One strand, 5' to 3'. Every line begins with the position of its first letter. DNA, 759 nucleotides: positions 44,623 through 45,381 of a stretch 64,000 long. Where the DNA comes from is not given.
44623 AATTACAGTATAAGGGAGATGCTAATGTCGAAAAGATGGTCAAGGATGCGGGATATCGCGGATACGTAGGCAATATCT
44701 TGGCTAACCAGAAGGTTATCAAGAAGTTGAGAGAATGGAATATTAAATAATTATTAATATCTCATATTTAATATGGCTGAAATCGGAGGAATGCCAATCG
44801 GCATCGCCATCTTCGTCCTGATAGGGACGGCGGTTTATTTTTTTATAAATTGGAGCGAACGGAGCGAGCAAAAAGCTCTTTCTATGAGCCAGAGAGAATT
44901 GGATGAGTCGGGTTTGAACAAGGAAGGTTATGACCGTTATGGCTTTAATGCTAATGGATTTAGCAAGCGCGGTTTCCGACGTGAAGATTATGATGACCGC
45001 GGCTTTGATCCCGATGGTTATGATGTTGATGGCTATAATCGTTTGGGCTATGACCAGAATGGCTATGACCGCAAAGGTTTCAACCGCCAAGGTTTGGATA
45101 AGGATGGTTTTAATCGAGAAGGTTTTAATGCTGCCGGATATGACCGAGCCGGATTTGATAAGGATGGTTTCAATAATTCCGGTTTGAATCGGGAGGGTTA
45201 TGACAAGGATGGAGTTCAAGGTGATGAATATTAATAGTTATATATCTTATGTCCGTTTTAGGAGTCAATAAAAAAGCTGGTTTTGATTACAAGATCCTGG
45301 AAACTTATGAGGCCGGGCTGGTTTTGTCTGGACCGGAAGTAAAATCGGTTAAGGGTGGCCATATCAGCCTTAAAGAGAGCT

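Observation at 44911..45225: A membrane-anchored protein built from 21 tandem G-[FY]-[DN]-x-x pentapeptides is an apparently undescribed repeat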

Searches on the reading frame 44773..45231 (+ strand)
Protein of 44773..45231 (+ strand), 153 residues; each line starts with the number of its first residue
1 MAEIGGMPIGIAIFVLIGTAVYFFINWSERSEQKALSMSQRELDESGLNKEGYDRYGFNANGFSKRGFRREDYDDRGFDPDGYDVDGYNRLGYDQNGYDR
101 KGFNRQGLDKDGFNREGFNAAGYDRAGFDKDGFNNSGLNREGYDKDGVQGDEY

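Call 3: search_protein_families(library=pfam, proteins=[window:44773-45231:+], max_evalue=10)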
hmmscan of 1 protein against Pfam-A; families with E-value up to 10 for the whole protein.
window:44773-45231:+ (153 aa): 3 families
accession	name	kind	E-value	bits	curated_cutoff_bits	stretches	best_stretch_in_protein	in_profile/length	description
PF25296.1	Decapeptide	-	8.7e-06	26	45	2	90-145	9-64/74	Decapeptide repeat region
PF13720.11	Acetyltransf_11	-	0.0074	17.1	24.5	0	55-72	15-32/82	Udp N-acetylglucosamine O-acyltransferase; Domain 2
PF13131.11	DUF3951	-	0.26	11.9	26.3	1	2-25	4-28/52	Protein of unknown function (DUF3951)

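Call 4: search_protein_families(library=ncbifam, proteins=[window:44773-45231:+], max_evalue=10)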
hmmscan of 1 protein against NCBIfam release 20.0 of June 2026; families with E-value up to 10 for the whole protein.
window:44773-45231:+ (153 aa): 1 family
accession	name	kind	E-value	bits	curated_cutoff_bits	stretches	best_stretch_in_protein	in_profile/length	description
NF033900.0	T4SS_IcmE_DotG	equivalog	1.1e-06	27.1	750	1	34-145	537-678/1008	type IVB secretion system protein DotG/IcmE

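Call 6: find_homologous_proteins(query=window:44773-45231:+, max_evalue=0.001)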
Query window:44773-45231:+ (153 aa): 134 proteins with E <= 0.001 among 145 candidates; the best 120 are listed.
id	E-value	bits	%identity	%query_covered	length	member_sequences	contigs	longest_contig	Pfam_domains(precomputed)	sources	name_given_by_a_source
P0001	7.7e-34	135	52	61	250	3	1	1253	-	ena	-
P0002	4.8e-30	122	43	70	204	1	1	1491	-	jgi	-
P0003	1.6e-28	118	41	95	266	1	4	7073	-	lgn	-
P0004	2.5e-26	110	53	65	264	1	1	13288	-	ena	-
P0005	6.8e-26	109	43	83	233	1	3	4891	-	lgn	-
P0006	3.6e-24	103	50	73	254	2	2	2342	-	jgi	jgi:hypothetical protein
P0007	5.1e-24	103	48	67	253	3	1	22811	-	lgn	-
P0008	6.2e-24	103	43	89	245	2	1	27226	-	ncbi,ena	-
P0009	1.2e-23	102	36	92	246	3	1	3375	-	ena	-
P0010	4.1e-23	100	51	65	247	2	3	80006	-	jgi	jgi:hypothetical protein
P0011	6.5e-23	99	48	61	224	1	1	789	-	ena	-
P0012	4.7e-22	96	44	65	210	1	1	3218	-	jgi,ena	-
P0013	5.0e-22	96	49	62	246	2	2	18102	-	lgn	-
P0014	5.1e-22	96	39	95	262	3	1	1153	-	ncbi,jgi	jgi:hypothetical protein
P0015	1.4e-21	95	51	59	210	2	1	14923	-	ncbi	-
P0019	4.6e-21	93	38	96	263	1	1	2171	-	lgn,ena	-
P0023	2.2e-19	88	43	84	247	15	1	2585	PF05168.20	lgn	-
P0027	1.3e-18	85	56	49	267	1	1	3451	PF13451.13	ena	-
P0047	2.2e-15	75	40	84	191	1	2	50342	-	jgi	jgi:hypothetical protein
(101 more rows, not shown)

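Call 7: search_solved_structures(query=window:44773-45231:+, max_evalue=10, show_alignments=3)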
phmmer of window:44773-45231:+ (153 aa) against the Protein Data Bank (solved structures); distinct sequences matched with E-value up to 10: 4.
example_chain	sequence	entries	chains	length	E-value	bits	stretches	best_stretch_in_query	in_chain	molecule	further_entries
7muc_AG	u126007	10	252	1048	3.9e-12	49.5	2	31-139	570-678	IcmE protein | IcmE (DotG)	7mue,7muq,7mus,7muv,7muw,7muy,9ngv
9ngw_A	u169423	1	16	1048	3.9e-12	49.5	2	31-139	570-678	IcmE (DotG)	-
5xz4_A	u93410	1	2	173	0.0072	19.4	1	75-119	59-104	Bumblebee peptidoglycan recognition protein SA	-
4yfo_A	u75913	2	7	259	0.15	15.1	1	68-130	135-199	beta1_ex1 | 6beta1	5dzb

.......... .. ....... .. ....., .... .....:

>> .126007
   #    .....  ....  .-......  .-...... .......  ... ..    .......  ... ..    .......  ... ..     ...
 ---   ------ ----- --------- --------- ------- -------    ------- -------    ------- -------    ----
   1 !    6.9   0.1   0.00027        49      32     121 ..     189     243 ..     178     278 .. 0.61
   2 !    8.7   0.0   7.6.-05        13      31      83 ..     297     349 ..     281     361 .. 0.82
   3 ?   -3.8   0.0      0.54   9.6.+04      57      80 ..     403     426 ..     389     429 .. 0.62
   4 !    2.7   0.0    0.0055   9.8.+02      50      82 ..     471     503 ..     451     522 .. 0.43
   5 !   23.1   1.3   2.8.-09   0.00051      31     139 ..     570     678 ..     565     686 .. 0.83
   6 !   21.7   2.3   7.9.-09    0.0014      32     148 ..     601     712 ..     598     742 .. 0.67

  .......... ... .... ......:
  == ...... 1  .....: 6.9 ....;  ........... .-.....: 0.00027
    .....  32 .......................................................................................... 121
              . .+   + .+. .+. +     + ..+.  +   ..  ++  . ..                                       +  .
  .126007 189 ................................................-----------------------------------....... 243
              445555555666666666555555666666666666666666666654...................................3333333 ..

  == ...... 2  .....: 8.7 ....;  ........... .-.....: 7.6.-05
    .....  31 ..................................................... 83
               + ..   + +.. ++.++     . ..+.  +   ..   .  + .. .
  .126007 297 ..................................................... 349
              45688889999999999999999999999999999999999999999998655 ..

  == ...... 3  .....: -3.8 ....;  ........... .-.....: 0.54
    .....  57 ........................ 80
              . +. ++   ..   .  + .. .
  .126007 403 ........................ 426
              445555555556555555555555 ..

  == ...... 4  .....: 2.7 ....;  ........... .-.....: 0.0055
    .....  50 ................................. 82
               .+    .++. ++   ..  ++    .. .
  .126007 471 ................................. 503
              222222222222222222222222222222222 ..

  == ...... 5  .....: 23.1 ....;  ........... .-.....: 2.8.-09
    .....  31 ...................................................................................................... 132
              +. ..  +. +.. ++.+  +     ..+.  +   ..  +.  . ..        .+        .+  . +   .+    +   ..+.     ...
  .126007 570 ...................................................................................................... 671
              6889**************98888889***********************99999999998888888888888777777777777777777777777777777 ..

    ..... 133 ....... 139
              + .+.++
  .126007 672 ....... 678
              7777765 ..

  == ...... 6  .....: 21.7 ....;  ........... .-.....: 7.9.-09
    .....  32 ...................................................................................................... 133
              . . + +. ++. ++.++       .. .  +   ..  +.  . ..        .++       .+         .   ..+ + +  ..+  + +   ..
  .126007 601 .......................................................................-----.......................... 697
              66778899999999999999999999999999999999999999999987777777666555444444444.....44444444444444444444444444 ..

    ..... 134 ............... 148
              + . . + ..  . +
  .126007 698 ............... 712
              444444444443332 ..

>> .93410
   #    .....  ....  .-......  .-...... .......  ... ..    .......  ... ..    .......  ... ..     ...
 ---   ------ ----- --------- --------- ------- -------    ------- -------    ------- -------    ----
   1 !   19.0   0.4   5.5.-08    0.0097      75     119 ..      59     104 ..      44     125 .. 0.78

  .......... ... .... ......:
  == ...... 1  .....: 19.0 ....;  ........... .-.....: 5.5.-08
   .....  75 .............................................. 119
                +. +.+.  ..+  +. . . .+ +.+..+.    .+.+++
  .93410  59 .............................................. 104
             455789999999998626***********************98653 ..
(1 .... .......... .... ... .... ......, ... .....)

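Call 17: predict_structure(protein=window:44773-45231:+)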
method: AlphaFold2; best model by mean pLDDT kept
length: 153 residues; sequences in the alignment: 1
mean_pLDDT: 67.0   pTM: 0.28
mean pLDDT of the five models: 67.0, 58.4, 53.5, 49.6, 49.0
residues with pLDDT >= 90: 2; 70-90: 77; 50-70: 39; < 50: 35
segments of 3 or more residues with pLDDT < 50: 1-3, 82-85, 132-145, 147-153
pLDDT, mean of each block of 10 residues (from residue 1): 59 86 80 53 65 84 82 60 59 81 83 77 56 44 43 39
secondary structure, 60 per line:
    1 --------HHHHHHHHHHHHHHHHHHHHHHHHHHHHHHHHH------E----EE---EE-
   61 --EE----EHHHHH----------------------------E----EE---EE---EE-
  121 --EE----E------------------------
elements in order: H9-41 H70-74

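Call 20: search_protein_representatives(protein=window:44773-45231:+)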
Query: 153 residues. Proteins with E-value up to 0.001 (for the whole library): 2924; up to 1e-10: 1117; up to 1e-30: 186. The best 150 are listed.
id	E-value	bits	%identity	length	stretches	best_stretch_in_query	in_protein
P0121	1.5e-123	424.9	49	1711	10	47-148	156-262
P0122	2.5e-114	394.9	40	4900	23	74-146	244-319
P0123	3.1e-111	384.8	51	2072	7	46-149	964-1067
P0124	3.5e-110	381.4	47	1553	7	44-148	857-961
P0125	2.9e-106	368.6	51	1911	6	44-147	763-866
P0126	9.1e-102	354.0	49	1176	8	46-148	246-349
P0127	6.5e-101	351.2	50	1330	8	50-148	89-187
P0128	1.7e-100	349.8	49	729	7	51-151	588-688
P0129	2.6e-98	342.7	52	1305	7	49-148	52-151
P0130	4.6e-96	335.5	51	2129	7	43-147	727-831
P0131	8.2e-93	324.9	44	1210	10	49-148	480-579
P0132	2.5e-92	323.3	50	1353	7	44-147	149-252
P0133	7.7e-88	308.7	51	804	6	44-148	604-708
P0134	2.3e-87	307.2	50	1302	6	49-143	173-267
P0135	6.7e-87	305.7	50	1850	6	47-148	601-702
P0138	5.2e-84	296.3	50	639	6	49-148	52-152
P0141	2.7e-81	287.4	50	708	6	52-143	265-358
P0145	3.8e-74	264.2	55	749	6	70-147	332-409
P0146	4.8e-73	260.6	50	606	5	47-146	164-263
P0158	2.7e-61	222.4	46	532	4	46-147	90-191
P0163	2.8e-59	215.8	48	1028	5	47-148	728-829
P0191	8.3e-47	175.3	54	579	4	76-147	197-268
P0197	1.8e-45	171.0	45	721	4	50-150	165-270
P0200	3.4e-45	170.0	47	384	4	49-140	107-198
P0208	9.7e-44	165.3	51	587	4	51-147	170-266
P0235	2.7e-38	147.6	47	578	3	42-148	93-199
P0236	2.7e-38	147.6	50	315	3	47-148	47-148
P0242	1.5e-37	145.2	51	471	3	49-142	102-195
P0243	1.8e-37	144.9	47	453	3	49-147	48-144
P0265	9.5e-35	136.1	50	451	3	66-142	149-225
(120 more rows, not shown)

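Call 21: search_protein_families(library=pfam, proteins=[P0121, P0123, P0126, P0128, P0133, P0138, P0146, P0200, P0236], max_evalue=0.001)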
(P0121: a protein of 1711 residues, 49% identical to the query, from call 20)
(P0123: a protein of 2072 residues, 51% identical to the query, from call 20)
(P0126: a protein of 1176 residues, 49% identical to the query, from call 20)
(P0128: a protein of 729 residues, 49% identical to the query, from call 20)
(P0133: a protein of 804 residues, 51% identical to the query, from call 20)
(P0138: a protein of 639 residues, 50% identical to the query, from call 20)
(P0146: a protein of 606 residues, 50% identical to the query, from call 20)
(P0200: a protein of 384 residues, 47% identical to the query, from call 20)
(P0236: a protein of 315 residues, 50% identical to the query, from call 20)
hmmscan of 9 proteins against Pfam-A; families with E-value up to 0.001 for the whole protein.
P0121 (1711 aa): 2 families
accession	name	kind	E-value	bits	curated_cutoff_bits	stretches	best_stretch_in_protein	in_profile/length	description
PF05287.17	PMG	-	1.2e-15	58.5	29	0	317-373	112-168/180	PMG protein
PF25296.1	Decapeptide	-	3.1e-10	40.2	45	0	547-618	2-73/74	Decapeptide repeat region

P0123 (2072 aa): 0 families

P0126 (1176 aa): 4 families
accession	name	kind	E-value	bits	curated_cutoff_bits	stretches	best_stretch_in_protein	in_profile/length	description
PF00580.27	UvrD-helicase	-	2.8e-15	57.2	23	2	546-773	3-208/271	UvrD/REP helicase N-terminal domain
PF13245.12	AAA_19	-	2e-10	41.4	25.1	1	556-610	10-58/134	AAA domain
PF01443.25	Viral_helicase1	-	3.8e-09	37.1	21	1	984-1174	53-227/228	Viral superfamily 1 RNA helicase core domain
PF21445.3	ADDB_N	-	0.00014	21.6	26.6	0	561-629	1-67/290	ADDB, N-terminal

P0128 (729 aa): 4 families
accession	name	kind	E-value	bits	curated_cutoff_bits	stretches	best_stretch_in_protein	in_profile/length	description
PF13360.13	PQQ_2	-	3e-12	47.1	27.6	2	25-256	15-231/233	Outer membrane protein assembly factor BamB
PF13570.13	Beta-prop_ACSF4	-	3.7e-08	33.6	133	1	59-256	37-249/329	Beta-alanine-activating enzyme, beta-propeller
PF05287.17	PMG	-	2.3e-07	31.5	29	0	546-610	108-172/180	PMG protein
PF25296.1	Decapeptide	-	1.1e-05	25.6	45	0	413-476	10-73/74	Decapeptide repeat region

P0133 (804 aa): 0 families

P0138 (639 aa): 2 families
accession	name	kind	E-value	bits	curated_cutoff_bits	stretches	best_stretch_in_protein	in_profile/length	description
PF00580.27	UvrD-helicase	-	3.2e-05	24.2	23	1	552-613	4-63/271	UvrD/REP helicase N-terminal domain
PF13245.12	AAA_19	-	0.00024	21.8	25.1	1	559-605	8-51/134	AAA domain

P0146 (606 aa): 1 family
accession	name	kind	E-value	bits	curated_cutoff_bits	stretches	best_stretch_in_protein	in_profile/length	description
PF25296.1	Decapeptide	-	0.00021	21.5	45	0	114-186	1-73/74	Decapeptide repeat region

P0200 (384 aa): 0 families

P0236 (315 aa): 0 families

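Call 24: find_encoding_contigs(protein=window:44773-45231:+, flank=6000, max_places=6)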
Protein window:44773-45231:+ (153 aa): 2 contigs read that carry it; 2 places shown.
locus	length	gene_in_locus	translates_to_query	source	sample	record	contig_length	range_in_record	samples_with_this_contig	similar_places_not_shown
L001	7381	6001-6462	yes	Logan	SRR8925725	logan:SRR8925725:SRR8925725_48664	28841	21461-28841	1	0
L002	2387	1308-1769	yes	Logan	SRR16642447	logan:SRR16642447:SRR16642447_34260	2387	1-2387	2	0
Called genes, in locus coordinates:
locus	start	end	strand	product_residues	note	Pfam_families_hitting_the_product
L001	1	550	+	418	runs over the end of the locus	PF07963:N_methyl, PF09603:Fib_succ_major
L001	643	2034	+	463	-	PF08529:NusA_N, PF00575:S1 (weak), PF13184:KH_NusA_1st, PF26594:KH_NusA_2nd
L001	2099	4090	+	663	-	PF03030:H_PPase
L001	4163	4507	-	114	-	PF01258:zf-dskA_traR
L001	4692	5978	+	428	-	PF05697:Trigger_N, PF00254:FKBP_C, PF05698:Trigger_C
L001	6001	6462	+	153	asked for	-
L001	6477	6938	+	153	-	PF01668:SmpB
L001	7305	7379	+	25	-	?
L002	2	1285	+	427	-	?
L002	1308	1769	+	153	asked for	-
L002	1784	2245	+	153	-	PF01668:SmpB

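Call 37: search_protein_families(library=phrogs, proteins=[P0001, P0008, P0003, P0002, P0047, P0027, window:44773-45231:+], max_evalue=0.001)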
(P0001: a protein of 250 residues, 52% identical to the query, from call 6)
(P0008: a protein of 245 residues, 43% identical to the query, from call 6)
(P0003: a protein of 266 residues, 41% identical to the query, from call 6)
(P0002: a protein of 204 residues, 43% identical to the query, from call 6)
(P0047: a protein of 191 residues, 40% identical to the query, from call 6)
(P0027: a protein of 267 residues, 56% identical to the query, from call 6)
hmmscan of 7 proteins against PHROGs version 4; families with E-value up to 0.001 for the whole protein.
P0001 (250 aa): 0 families

P0008 (245 aa): 0 families

P0003 (266 aa): 0 families

P0002 (204 aa): 0 families

P0047 (191 aa): 1 family
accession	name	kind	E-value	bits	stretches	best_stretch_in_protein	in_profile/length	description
phrog_889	-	unknown function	1.1e-06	29.3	1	3-85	16-140/162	-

P0027 (267 aa): 0 families

window:44773-45231:+ (153 aa): 0 families

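Call 38: fold_search(model_id=the predicted structure, library=pdb)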
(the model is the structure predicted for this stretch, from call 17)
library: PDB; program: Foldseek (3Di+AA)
matches with E <= 10: 0; with E <= 0.001: 0
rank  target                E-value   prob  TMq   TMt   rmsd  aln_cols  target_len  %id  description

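Call 40: predict_structure(alignment_id=A3)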
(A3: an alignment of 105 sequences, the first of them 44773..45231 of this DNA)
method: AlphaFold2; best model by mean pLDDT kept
length: 153 residues; sequences in the alignment: 105
mean_pLDDT: 87.3   pTM: 0.54
mean pLDDT of the five models: 87.3, 86.3, 86.2, 86.1, 86.1
residues with pLDDT >= 90: 84; 70-90: 47; 50-70: 22; < 50: 0
segments of 3 or more residues with pLDDT < 50: none
pLDDT, mean of each block of 10 residues (from residue 1): 66 88 85 60 67 86 86 93 97 98 98 98 98 97 95 72
secondary structure, 60 per line:
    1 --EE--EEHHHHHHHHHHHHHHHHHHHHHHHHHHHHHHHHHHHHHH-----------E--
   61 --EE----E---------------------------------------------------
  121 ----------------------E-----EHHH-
elements in order: H9-46

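Call 47: fold_search(model_id=the predicted structure, library=pdb)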
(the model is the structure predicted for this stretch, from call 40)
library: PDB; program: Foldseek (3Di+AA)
matches with E <= 10: 0; with E <= 0.001: 0
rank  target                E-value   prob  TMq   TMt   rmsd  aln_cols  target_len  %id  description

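Call 49: search_protein_families(library=pfam, alignment_id=A3, max_evalue=0.0001)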
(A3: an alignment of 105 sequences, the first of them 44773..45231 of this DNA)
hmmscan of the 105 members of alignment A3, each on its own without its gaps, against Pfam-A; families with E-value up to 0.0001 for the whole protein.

A. member 1, window:44773-45231:+ (153 aa): 1 family
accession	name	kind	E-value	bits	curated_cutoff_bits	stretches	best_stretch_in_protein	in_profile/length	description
PF25296.1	Decapeptide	-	8.7e-06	26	45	0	90-145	9-64/74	Decapeptide repeat region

B. families by the number of members that match (of 105 scanned): 5 families
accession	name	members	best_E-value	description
PF13308.11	YARHG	2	1.1e-12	YARHG domain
PF13451.12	zf_Tbcl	1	9.4e-10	Probable treble clef domain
PF25296.1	Decapeptide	1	8.7e-06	Decapeptide repeat region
PF05168.19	HEPN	1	1.2e-05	HEPN domain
PF07852.16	DUF1642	1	2.7e-05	Protein of unknown function (DUF1642)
